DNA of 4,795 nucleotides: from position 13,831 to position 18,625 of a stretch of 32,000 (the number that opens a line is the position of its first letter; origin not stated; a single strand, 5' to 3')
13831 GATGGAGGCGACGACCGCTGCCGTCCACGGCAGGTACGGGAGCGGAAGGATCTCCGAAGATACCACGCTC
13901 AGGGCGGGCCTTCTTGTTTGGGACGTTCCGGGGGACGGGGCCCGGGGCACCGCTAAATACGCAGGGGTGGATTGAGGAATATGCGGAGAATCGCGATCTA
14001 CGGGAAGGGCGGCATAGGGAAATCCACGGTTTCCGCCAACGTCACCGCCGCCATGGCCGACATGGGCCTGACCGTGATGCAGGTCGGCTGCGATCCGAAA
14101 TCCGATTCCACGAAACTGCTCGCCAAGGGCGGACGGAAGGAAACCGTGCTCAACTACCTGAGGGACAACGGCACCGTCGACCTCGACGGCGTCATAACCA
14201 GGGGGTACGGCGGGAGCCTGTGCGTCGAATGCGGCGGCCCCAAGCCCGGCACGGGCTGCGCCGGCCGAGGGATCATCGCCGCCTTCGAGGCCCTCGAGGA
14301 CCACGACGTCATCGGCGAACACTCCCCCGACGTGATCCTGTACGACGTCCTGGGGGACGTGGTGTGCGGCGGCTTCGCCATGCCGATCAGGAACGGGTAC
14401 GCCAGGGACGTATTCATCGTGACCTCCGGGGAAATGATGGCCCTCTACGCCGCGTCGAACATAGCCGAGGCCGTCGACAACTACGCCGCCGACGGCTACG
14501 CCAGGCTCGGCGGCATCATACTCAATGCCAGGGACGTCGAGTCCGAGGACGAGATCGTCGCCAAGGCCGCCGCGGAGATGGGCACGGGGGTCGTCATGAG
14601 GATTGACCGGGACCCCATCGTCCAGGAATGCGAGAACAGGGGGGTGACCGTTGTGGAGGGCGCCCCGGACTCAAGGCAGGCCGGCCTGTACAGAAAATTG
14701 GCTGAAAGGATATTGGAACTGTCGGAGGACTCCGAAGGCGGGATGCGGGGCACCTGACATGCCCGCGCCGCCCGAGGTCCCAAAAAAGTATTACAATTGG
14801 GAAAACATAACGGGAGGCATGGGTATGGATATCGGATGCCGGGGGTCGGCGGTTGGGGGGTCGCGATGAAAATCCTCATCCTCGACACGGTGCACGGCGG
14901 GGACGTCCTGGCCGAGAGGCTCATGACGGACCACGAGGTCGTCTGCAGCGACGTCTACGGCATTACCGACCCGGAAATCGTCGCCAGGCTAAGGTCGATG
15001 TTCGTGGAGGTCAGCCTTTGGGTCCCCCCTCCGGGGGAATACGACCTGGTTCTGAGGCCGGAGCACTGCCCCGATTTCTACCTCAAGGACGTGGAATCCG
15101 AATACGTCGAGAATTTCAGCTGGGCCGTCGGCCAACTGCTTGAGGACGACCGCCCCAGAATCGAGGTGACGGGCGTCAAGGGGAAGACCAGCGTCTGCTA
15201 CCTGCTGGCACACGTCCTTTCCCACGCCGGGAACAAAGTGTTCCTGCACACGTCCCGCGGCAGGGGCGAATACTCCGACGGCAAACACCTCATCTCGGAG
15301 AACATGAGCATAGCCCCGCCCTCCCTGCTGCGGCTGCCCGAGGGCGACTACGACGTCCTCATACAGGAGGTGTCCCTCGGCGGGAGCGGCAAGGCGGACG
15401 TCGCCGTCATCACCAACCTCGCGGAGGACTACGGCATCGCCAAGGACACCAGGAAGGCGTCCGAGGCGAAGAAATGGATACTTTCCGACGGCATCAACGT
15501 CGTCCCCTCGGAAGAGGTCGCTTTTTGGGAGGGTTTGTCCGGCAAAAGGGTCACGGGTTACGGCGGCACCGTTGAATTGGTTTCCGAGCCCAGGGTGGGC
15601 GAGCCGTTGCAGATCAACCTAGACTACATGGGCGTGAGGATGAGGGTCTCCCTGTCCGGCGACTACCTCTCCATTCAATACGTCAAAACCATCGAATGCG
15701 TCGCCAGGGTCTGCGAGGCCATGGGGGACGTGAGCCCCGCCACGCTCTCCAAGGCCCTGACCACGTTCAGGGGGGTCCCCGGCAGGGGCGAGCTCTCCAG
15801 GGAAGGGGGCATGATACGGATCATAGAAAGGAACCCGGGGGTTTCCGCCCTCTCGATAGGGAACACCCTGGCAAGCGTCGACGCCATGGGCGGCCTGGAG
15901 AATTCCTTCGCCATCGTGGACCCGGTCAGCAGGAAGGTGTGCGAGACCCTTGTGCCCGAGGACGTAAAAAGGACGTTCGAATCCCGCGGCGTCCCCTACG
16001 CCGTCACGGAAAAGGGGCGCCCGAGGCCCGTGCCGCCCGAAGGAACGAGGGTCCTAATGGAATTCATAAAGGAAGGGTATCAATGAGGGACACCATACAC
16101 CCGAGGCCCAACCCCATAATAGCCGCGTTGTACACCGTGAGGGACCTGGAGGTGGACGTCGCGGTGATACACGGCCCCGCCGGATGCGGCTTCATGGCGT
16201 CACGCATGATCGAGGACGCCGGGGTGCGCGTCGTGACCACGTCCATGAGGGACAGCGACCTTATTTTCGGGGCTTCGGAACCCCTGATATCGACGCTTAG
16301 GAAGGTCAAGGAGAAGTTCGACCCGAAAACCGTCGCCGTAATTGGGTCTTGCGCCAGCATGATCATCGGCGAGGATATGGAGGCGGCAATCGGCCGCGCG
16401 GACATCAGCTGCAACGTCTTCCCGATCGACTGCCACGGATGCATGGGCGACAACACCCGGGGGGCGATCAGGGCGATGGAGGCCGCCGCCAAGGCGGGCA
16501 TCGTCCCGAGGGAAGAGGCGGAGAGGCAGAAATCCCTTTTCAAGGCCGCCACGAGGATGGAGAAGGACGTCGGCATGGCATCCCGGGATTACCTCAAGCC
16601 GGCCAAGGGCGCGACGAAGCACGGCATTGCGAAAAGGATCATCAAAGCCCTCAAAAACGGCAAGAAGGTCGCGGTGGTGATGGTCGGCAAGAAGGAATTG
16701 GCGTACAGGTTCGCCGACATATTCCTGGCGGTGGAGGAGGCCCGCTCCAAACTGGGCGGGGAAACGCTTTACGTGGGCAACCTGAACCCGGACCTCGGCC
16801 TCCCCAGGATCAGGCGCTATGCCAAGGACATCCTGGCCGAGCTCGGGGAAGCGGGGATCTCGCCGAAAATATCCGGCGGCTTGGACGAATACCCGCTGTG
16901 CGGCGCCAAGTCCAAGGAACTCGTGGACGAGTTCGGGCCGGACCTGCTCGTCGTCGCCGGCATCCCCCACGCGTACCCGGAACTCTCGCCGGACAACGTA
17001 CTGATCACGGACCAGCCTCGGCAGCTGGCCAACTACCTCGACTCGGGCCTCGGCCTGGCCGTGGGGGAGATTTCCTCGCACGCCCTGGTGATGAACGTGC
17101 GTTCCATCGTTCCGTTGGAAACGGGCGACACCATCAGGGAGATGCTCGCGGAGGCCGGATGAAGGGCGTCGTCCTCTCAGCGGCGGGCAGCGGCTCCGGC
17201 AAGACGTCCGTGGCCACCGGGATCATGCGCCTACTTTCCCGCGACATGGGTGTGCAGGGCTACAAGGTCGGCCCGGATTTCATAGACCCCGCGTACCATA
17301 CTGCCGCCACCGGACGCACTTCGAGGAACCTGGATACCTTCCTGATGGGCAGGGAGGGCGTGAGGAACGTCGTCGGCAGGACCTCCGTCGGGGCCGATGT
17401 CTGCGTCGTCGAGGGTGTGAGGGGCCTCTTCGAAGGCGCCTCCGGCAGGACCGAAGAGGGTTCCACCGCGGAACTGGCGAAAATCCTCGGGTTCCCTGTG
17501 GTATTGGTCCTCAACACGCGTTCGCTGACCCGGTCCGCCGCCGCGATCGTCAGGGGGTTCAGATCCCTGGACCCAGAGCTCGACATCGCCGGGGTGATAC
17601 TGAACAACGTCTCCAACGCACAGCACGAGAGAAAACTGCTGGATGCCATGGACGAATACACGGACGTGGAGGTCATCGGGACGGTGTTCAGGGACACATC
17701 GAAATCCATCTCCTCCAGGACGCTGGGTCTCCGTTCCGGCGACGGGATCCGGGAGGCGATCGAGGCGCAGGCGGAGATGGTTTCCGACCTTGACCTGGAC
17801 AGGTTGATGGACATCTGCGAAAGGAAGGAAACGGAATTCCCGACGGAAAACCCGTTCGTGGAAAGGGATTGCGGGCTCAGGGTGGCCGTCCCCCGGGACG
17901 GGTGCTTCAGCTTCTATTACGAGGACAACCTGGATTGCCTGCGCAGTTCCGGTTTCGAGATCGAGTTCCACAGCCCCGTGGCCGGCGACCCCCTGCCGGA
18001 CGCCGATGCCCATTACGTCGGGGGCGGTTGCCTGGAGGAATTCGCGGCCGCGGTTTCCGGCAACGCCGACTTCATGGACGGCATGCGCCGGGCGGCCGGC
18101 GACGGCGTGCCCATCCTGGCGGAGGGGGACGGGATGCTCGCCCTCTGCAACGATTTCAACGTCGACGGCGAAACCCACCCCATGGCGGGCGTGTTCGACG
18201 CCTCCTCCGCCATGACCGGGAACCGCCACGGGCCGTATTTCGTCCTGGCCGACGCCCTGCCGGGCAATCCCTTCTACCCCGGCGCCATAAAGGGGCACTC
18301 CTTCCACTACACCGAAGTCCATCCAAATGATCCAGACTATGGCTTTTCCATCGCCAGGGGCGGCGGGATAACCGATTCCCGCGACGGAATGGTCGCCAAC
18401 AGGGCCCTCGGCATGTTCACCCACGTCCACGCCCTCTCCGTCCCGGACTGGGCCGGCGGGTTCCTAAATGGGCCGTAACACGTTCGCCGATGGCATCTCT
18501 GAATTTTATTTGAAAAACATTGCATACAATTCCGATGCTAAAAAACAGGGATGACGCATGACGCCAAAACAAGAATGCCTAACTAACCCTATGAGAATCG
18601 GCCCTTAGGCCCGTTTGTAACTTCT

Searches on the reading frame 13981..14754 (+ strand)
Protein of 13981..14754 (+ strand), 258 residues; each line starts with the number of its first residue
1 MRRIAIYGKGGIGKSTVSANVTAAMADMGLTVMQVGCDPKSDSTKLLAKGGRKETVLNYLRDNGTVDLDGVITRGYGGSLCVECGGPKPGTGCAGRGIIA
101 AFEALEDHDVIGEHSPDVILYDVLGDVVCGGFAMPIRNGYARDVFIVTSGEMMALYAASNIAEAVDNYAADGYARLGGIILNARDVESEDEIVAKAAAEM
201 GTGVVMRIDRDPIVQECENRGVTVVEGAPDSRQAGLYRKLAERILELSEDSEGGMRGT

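Call 5: search_protein_families(library=pfam, proteins=[window:13981-14754:+], max_evalue=0.01)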
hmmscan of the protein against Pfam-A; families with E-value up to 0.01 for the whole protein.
window:13981-14754:+ (258 aa): 7 families
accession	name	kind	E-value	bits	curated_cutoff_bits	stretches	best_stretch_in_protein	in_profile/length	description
PF00142.24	Fer4_NifH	-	8e-89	298.2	25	1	2-247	1-247/271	4Fe-4S iron sulfur cluster binding proteins, NifH/frxC family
PF01656.29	CbiA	-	1.6e-10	41.5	25.4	1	5-223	3-124/125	CobQ/CobB/MinD/ParA nucleotide binding domain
PF10609.15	ParA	-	3e-08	33.8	27.1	1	7-33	10-36/246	NUBPL iron-transfer P-loop NTPase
PF13614.12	AAA_31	-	2.7e-07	31.1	27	1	2-61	2-64/177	AAA domain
PF02374.21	ArsA_ATPase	-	3.3e-06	27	24.3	1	1-40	1-40/305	Anion-transporting ATPase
PF15527.11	Ntox22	-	0.0079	16.7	25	1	7-94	29-113/129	Bacterial toxin 22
PF09140.17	MipZ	-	0.0091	15.8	20.7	0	9-43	9-43/262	ATPase MipZ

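Call 6: search_protein_families(library=ncbifam, proteins=[window:13981-14754:+], max_evalue=0.01)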
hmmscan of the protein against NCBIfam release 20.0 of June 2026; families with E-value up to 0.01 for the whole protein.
window:13981-14754:+ (258 aa): 16 families
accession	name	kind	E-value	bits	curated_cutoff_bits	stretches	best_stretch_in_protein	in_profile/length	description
NF033200.1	F430_CfbC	exception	1e-97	326.6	402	1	2-248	1-242/260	Ni-sirohydrochlorin a,c-diamide reductive cyclase ATP-dependent reductase subunit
TIGR01287.1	nifH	equivalog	1.8e-96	322.7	394.35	1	2-247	1-247/275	nitrogenase iron protein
NF009702.0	PRK13231.1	equivalog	3.2e-81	272.4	427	1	1-247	2-241/264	nitrogenase reductase-like protein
NF009701.0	PRK13230.1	subfamily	2.1e-79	266.6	350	1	1-246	1-259/291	nitrogenase reductase-like protein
TIGR01281.1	DPOR_bchL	equivalog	1.2e-51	175.7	345.15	1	4-248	3-247/268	ferredoxin:protochlorophyllide reductase (ATP-dependent) iron-sulfur ATP-binding protein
TIGR02016.1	BchX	equivalog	4.9e-48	163.9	331.2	1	2-241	1-245/296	chlorophyllide a reductase iron protein subunit X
TIGR01969.1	minD_arch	subfamily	2.8e-12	46.3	201.75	2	7-38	7-38/251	cell division ATPase MinD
TIGR03371.1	cellulose_yhjQ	equivalog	2.1e-07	30.7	157.85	1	1-41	1-42/246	cellulose biosynthesis protein BcsQ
TIGR01968.1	minD_bact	equivalog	8.7e-06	25.3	212.9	1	7-38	8-39/261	septum site-determining protein MinD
NF041136.1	MrpORP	equivalog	9.9e-06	25.1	450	1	6-33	11-38/365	iron-sulfur cluster carrier protein MrpORP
TIGR04291.1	arsen_driv_ArsA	equivalog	1.7e-05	23.7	650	1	5-44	324-363/565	arsenical pump-driving ATPase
NF041546.1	ParA_partition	equivalog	9.7e-05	22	180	1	8-45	7-44/203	ParA family partition ATPase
TIGR00345.1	GET3_arsA_TRC40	subfamily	0.00014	21.5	135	1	7-42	3-38/299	TRC40/GET3/ArsA family transport-energizing ATPase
NF053622.1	ATPseBagAMYCTU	equivalog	0.00057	19.4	400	1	6-37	12-43/325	ATPase BagA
NF041417.1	ArsA_halo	exception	0.0012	17.6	800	1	6-46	338-378/617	arsenical pump-driving ATPase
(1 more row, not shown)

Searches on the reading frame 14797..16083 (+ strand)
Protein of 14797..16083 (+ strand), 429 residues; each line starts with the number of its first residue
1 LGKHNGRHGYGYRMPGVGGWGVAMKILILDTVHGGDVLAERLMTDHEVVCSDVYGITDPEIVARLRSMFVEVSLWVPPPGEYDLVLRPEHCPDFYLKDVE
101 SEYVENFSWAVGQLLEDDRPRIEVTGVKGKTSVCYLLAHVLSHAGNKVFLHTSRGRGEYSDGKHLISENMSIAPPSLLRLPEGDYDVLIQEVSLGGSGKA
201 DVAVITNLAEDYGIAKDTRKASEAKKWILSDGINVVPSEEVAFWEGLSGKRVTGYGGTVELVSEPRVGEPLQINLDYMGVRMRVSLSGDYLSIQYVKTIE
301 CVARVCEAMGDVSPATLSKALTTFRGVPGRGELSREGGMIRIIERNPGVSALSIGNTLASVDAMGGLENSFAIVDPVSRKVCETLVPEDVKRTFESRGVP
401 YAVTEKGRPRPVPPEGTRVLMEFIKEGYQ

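Call 5: search_protein_families(library=pfam, proteins=[window:14797-16083:+], max_evalue=0.01)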
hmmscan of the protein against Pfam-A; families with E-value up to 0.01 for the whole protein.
window:14797-16083:+ (429 aa): 1 family
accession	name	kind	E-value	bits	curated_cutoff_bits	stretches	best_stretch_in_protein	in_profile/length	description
PF08245.18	Mur_ligase_M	-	2.9e-07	31.1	24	1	124-211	1-91/200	Mur ligase middle domain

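Call 6: search_protein_families(library=ncbifam, proteins=[window:14797-16083:+], max_evalue=0.01)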
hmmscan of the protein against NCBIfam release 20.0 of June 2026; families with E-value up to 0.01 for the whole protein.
window:14797-16083:+ (429 aa): 12 families
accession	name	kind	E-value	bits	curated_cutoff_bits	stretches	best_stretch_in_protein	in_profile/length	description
NF033197.0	F430_CfbE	equivalog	6.4e-75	252.7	250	1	27-397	1-372/430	coenzyme F430 synthase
NF053647.1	pMurD2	equivalog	2.1e-05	23.6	550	1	121-192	101-160/405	pseudomurein biosynthesis peptide ligase pMurD2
TIGR01085.1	murE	subfamily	3.7e-05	22.8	257.3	1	122-152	88-118/472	UDP-N-acetylmuramyl-tripeptide synthetase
NF053646.1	pMurD1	equivalog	8.9e-05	21.3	610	1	105-211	97-196/465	pseudomurein biosynthesis peptide ligase pMurD1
TIGR01143.1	murF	subfamily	0.00025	20.1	288.6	1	120-343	75-300/418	UDP-N-acetylmuramoyl-tripeptide--D-alanyl-D-alanine ligase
TIGR01087.1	murD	equivalog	0.00028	20.1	211.95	1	116-150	101-135/441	UDP-N-acetylmuramoyl-L-alanine--D-glutamate ligase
TIGR02068.2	cya_phycin_syn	equivalog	0.0003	18.9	850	1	120-212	480-577/862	cyanophycin synthetase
TIGR01499.1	folC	subfamily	0.0004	19.9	162.65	1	109-153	9-52/400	bifunctional protein FolC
NF001124.0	PRK00139.1-2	equivalog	0.00064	18.6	476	0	122-148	112-138/500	UDP-N-acetylmuramoyl-L-alanyl-D-glutamate--2,6-diaminopimelate ligase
NF053645.1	pMurC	equivalog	0.00067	18.5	560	0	113-152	96-135/492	pseudomurein biosynthesis peptide ligase pMurC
NF001126.0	PRK00139.1-4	equivalog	0.0022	16.6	373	0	122-152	107-137/486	UDP-N-acetylmuramoyl-L-alanyl-D-glutamate--2,6-diaminopimelate ligase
TIGR04012.1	poly_gGlu_PgsB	equivalog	0.0086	14.9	222.7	0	121-152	31-62/380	poly-gamma-glutamate synthase PgsB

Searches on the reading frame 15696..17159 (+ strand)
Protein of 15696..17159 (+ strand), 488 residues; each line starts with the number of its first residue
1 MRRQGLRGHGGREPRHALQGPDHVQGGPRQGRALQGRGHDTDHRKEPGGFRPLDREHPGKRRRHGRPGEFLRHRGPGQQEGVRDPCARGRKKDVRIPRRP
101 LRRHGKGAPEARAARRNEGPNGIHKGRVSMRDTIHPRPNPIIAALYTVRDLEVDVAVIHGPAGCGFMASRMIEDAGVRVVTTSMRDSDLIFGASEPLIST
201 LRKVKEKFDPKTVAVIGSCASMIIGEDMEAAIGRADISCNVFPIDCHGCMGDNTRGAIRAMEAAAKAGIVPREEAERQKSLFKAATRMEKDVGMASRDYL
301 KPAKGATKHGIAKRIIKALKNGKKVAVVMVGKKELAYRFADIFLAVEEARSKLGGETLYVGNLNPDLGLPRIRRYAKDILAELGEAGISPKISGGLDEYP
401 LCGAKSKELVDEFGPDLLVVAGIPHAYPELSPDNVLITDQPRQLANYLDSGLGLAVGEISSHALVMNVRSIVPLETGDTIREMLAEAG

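Call 5: search_protein_families(library=pfam, proteins=[window:15696-17159:+], max_evalue=0.01)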
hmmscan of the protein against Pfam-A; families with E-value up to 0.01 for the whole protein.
window:15696-17159:+ (488 aa): 1 family
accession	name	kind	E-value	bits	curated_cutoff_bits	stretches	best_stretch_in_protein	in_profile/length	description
PF00148.24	Oxidored_nitro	-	5.9e-21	75.2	28.6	1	143-276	5-144/399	Nitrogenase component 1 type Oxidoreductase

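Call 6: search_protein_families(library=ncbifam, proteins=[window:15696-17159:+], max_evalue=0.01)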
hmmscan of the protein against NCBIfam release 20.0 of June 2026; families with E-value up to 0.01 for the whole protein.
window:15696-17159:+ (488 aa): 14 families
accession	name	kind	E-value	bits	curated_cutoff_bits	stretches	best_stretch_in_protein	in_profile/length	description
TIGR03282.1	methan_mark_13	equivalog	7.9e-118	393.5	268.4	1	135-483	1-351/352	Ni-sirohydrochlorin a,c-diamide reductive cyclase catalytic subunit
TIGR01283.1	nifE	equivalog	2.2e-12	46.3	505.1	1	157-280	63-194/459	nitrogenase iron-molybdenum cofactor biosynthesis protein NifE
TIGR01862.1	N2-ase-Ialpha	subfamily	9.1e-11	41.1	486.05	1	155-279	53-191/444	nitrogenase component I subunit alpha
TIGR01282.1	nifD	equivalog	3.9e-09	35.7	653.55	1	155-274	67-199/466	nitrogenase molybdenum-iron protein alpha chain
TIGR01286.1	nifK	equivalog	2.5e-08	32.8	427.3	1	143-235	73-168/516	nitrogenase molybdenum-iron protein subunit beta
NF011047.0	PRK14477.1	equivalog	2.9e-08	32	1229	1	179-263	82-168/917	bifunctional nitrogenase iron-molybdenum cofactor biosynthesis protein NifEN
TIGR01278.1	DPOR_BchB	equivalog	1.1e-07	31.1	490.35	1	156-251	28-128/512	ferredoxin:protochlorophyllide reductase (ATP-dependent) subunit B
TIGR01284.1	alt_nitrog_alph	subfamily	1.5e-06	26.9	512.8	1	155-254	63-173/457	nitrogenase subunit alpha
TIGR01860.1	VNFD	equivalog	0.00036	19.3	823.1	1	155-251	65-172/461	nitrogenase vanadium-iron protein, alpha chain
TIGR01285.1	nifN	equivalog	0.00046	19.2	326.8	1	150-232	29-114/433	nitrogenase iron-molybdenum cofactor biosynthesis protein NifN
NF002789.0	PRK02910.1-3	equivalog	0.001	18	509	1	156-247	28-123/535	ferredoxin:protochlorophyllide reductase (ATP-dependent) subunit B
TIGR02932.1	vnfK_nitrog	equivalog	0.0021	16.9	873.95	1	154-236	31-117/457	V-containing nitrogenase subunit beta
TIGR01861.1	ANFD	equivalog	0.0056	15.2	873.8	1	155-232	66-151/513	nitrogenase iron-iron protein, alpha chain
TIGR01279.1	DPOR_bchN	equivalog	0.0082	15.1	419.95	0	175-256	49-133/407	ferredoxin:protochlorophyllide reductase (ATP-dependent) subunit N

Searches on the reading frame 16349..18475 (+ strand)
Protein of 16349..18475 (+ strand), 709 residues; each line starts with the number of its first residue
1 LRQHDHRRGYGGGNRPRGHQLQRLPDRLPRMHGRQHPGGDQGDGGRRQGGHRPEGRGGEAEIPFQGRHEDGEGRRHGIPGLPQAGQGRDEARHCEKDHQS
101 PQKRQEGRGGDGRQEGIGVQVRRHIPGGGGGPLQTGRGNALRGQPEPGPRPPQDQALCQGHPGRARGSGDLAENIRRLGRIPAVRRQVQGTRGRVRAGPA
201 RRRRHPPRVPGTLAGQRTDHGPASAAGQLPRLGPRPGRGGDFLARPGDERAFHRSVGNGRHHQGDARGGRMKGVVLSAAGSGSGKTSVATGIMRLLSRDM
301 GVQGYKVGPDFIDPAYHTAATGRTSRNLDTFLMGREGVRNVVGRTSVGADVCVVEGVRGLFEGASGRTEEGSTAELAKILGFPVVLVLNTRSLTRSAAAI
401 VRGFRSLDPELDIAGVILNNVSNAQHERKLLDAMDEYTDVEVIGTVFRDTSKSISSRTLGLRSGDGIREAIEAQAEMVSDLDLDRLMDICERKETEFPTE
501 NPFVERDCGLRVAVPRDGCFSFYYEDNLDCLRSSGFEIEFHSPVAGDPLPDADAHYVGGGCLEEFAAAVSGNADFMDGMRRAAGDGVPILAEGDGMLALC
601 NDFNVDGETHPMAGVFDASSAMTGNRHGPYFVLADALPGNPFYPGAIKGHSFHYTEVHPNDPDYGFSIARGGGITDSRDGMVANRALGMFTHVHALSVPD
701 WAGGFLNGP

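Call 5: search_protein_families(library=pfam, proteins=[window:16349-18475:+], max_evalue=0.01)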
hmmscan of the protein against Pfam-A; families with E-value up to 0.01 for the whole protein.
window:16349-18475:+ (709 aa): 3 families
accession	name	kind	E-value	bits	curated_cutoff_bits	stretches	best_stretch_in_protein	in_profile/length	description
PF07685.20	GATase_3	-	6.7e-20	72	27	1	511-697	1-193/196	CobB/CobQ-like glutamine amidotransferase domain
PF01656.29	CbiA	-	1.5e-13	51.3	25.4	1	278-451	5-114/125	CobQ/CobB/MinD/ParA nucleotide binding domain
PF13500.12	AAA_26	-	6.9e-11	42.8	27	1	349-446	99-188/198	AAA domain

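Call 6: search_protein_families(library=ncbifam, proteins=[window:16349-18475:+], max_evalue=0.01)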
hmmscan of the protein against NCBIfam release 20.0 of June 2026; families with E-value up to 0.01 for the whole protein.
window:16349-18475:+ (709 aa): 7 families
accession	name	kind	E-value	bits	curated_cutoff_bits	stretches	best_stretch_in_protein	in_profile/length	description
NF033195.1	F430_CfbB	exception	9.8e-128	426.8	560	1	274-705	2-449/451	Ni-sirohydrochlorin a,c-diamide synthase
TIGR00379.1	cobB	subfamily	5.3e-115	384.8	261.4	1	274-706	2-444/449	cobyrinic/hydrogenobyrinic acid a,c-diamide synthase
NF002204.1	PRK01077.1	equivalog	9.6e-113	377.2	254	1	271-694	1-419/420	cobyrinic acid a,c-diamide synthase CobB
NF053748.1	bifunc_CobBC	exception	5.3e-81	273.1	950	1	274-704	4-438/797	bifunctional hydrogenobyrinic acid a,c-diamide synthase/histidinol phosphate aminotransferase CobBC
NF010471.0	PRK13896.1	equivalog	2.8e-75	254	693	1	271-697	1-423/433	cobyrinic acid a,c-diamide synthase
NF004921.0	PRK06278.1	equivalog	5.5e-13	48.6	354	1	268-443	236-415/482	cobyrinic acid a,c-diamide synthase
NF004167.0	PRK05632.1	equivalog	0.00077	18.1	418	0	345-439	99-192/708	phosphate acetyltransferase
